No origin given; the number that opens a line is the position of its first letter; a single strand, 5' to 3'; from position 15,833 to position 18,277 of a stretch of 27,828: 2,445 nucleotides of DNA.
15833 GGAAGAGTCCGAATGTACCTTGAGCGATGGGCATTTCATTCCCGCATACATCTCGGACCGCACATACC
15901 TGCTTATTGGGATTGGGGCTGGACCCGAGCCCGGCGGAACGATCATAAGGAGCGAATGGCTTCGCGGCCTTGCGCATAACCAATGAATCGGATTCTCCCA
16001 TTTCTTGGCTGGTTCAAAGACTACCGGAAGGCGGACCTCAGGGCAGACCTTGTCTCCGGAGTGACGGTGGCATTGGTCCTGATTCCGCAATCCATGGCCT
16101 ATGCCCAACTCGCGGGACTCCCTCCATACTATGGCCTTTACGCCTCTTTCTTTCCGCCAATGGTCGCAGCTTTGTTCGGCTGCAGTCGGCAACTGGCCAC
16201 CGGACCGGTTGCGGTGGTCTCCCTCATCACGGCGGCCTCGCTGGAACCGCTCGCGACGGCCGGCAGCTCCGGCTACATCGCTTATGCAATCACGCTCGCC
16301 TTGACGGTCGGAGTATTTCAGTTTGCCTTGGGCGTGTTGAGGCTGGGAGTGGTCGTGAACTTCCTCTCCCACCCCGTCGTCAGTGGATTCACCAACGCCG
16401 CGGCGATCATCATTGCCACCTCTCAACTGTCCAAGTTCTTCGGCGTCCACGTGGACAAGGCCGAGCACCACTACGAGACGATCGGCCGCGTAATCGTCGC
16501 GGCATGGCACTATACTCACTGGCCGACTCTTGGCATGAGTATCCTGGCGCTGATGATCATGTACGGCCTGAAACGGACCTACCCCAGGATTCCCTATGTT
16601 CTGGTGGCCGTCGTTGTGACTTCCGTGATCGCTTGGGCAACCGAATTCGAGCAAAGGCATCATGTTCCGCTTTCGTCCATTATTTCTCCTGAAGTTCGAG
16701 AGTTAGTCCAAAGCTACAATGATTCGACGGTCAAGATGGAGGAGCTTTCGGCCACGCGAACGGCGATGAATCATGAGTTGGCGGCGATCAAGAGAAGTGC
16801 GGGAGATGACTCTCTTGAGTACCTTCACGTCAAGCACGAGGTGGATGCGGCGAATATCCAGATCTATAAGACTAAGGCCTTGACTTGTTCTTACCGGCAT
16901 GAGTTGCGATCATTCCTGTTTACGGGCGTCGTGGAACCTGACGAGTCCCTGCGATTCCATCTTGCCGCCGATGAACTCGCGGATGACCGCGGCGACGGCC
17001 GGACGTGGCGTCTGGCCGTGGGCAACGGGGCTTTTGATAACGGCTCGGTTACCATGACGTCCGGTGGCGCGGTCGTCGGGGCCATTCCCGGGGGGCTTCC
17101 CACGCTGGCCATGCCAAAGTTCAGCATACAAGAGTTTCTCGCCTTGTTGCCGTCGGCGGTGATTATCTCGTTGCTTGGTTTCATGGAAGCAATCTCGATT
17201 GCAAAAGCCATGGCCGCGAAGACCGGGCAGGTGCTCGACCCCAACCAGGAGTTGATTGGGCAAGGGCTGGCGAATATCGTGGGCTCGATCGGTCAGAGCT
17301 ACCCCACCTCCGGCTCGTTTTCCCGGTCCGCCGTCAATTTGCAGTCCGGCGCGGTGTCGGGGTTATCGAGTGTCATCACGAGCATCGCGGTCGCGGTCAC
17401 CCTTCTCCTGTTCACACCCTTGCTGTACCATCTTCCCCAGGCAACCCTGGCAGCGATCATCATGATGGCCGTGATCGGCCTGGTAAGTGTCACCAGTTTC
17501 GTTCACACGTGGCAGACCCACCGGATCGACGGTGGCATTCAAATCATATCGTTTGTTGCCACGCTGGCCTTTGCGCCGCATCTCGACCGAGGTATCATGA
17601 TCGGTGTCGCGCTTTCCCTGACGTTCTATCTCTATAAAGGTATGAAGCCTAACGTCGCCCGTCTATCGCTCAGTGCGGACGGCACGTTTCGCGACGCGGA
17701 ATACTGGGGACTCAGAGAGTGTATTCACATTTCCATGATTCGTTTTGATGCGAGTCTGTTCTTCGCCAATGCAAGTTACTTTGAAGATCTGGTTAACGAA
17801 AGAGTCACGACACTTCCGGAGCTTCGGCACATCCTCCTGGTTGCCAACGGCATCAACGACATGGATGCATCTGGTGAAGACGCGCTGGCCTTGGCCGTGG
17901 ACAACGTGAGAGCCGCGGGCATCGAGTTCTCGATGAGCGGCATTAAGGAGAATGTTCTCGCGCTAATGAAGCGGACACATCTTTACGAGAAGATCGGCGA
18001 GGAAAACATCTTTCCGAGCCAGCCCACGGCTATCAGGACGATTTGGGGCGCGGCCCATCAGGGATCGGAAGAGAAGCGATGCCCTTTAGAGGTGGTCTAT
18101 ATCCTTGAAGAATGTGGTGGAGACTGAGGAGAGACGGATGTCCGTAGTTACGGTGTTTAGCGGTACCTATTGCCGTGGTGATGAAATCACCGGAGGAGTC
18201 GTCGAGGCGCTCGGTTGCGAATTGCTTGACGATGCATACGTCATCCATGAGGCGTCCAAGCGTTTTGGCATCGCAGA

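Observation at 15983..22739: Coupled SulP - kinase-like/BON pair - Cache kinase - multi-receiver operon: candidate uncharacterised anion-sensing system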

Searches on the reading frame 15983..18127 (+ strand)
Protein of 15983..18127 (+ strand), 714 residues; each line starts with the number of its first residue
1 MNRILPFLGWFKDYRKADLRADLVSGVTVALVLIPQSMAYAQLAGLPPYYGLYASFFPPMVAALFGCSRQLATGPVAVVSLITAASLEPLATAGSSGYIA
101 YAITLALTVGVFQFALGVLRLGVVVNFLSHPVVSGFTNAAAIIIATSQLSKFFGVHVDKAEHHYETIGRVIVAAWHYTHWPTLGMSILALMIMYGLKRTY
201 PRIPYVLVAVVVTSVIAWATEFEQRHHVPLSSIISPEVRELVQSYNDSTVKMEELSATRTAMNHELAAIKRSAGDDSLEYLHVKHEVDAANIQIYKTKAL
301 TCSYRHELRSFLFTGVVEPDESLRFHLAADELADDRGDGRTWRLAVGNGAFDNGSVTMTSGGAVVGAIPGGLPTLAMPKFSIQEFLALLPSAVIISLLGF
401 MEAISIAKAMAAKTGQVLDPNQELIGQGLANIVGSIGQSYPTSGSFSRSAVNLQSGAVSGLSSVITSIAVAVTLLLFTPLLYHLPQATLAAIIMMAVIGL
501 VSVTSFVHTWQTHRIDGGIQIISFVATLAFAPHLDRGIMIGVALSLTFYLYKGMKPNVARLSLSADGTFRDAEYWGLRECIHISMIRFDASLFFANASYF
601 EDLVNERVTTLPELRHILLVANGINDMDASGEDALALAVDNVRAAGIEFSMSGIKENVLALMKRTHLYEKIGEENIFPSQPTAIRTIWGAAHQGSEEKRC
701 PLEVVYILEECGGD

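Call 3: search_protein_families(library=pfam, proteins=[window:15983-18127:+], max_evalue=0.01)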
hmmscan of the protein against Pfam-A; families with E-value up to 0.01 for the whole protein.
window:15983-18127:+ (714 aa): 2 families
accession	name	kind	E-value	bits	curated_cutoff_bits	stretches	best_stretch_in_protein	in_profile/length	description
PF00916.26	Sulfate_transp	-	4.4e-106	355.3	23.2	2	19-240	1-230/380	Sulfate permease family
PF01740.26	STAS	-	7.1e-13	48.7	22.6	1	583-679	10-102/106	STAS domain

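Call 6: search_protein_families(library=ncbifam, proteins=[window:15983-18127:+], max_evalue=0.001)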
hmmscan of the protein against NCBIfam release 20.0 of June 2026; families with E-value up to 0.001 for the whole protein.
window:15983-18127:+ (714 aa): 3 families
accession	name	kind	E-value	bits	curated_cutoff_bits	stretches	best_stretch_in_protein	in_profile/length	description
TIGR00815.1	sulP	subfamily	2e-133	445.8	380.45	2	360-682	234-564/565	sulfate permease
NF008660.1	PRK11660.1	equivalog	3.6e-64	217.1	614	2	380-687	273-565/572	C4-dicarboxylic acid transporter DauA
NF050096.1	BicarbTportBicA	equivalog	1e-37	129.9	880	2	17-219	10-211/547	bicarbonate transporter BicA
